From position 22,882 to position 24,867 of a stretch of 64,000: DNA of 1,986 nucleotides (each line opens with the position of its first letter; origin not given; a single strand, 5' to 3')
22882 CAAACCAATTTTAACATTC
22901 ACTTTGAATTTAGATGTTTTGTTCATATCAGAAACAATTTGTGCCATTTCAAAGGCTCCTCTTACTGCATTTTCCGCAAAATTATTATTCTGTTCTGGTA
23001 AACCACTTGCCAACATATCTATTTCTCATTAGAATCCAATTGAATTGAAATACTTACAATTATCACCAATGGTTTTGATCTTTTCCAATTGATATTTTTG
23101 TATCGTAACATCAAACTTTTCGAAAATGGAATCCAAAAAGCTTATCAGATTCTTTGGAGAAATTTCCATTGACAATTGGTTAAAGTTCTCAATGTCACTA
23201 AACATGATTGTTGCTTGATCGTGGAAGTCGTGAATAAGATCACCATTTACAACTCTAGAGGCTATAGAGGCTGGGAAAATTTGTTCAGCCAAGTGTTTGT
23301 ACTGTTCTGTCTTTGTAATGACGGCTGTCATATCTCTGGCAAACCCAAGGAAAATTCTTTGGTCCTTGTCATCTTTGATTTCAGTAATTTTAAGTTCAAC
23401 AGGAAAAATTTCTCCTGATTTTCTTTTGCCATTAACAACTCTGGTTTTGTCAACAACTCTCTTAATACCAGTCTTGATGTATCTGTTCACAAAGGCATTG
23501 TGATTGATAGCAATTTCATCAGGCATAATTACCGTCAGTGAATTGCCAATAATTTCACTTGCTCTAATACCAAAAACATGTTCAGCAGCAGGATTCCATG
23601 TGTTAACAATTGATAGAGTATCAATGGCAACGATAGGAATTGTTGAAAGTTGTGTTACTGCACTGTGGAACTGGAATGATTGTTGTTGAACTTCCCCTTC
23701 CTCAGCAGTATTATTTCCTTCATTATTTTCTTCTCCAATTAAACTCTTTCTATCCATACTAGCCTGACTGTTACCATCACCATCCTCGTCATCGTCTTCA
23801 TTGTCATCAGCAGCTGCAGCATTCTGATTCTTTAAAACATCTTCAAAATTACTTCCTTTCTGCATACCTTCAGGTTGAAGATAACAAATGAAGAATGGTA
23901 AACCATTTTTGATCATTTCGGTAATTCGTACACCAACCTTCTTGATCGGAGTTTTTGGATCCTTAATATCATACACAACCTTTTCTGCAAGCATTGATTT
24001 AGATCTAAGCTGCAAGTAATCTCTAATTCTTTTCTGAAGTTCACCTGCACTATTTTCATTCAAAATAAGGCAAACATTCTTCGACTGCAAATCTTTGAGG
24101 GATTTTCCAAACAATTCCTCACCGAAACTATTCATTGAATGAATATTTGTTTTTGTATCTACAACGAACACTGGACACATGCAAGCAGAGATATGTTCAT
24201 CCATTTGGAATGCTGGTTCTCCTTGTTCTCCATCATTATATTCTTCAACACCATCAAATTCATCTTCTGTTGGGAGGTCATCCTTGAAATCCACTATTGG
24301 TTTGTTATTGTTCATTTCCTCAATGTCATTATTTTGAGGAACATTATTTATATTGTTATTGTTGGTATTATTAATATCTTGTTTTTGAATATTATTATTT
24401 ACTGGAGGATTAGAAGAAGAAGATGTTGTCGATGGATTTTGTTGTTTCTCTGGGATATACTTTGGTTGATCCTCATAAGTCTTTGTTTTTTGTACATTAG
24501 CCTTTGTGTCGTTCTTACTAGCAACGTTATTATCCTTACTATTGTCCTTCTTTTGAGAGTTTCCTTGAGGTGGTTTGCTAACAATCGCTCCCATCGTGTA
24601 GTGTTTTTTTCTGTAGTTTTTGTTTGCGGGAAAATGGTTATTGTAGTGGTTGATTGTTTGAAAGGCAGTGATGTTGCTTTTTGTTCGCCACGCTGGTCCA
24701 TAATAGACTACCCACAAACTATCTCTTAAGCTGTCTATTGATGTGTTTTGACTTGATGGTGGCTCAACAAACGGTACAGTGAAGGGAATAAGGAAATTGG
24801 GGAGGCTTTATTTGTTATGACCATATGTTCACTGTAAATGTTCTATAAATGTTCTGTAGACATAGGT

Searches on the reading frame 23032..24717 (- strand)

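Call 72: search_protein_families(library=pfam, proteins=[window:23032-24717:-], max_evalue=0.00001)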
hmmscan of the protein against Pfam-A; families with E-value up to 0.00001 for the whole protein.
window:23032-24717:- (562 aa): 5 families
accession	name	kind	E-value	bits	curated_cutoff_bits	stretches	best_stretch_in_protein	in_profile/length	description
PF00989.32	PAS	-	1.9e-16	60.5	22.6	1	355-463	7-113/113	PAS fold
PF00211.25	Guanylate_cyc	-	1e-13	51.8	21.9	1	499-553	6-60/183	Adenylate and Guanylate cyclase catalytic domain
PF13426.13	PAS_9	-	2.5e-10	41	27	1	367-465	9-103/103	PAS domain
PF13188.13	PAS_8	-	3.5e-06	27.1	21.8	0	351-399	4-52/65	PAS domain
PF08448.16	PAS_4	-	4e-06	27.5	23.1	0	361-465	7-107/110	PAS fold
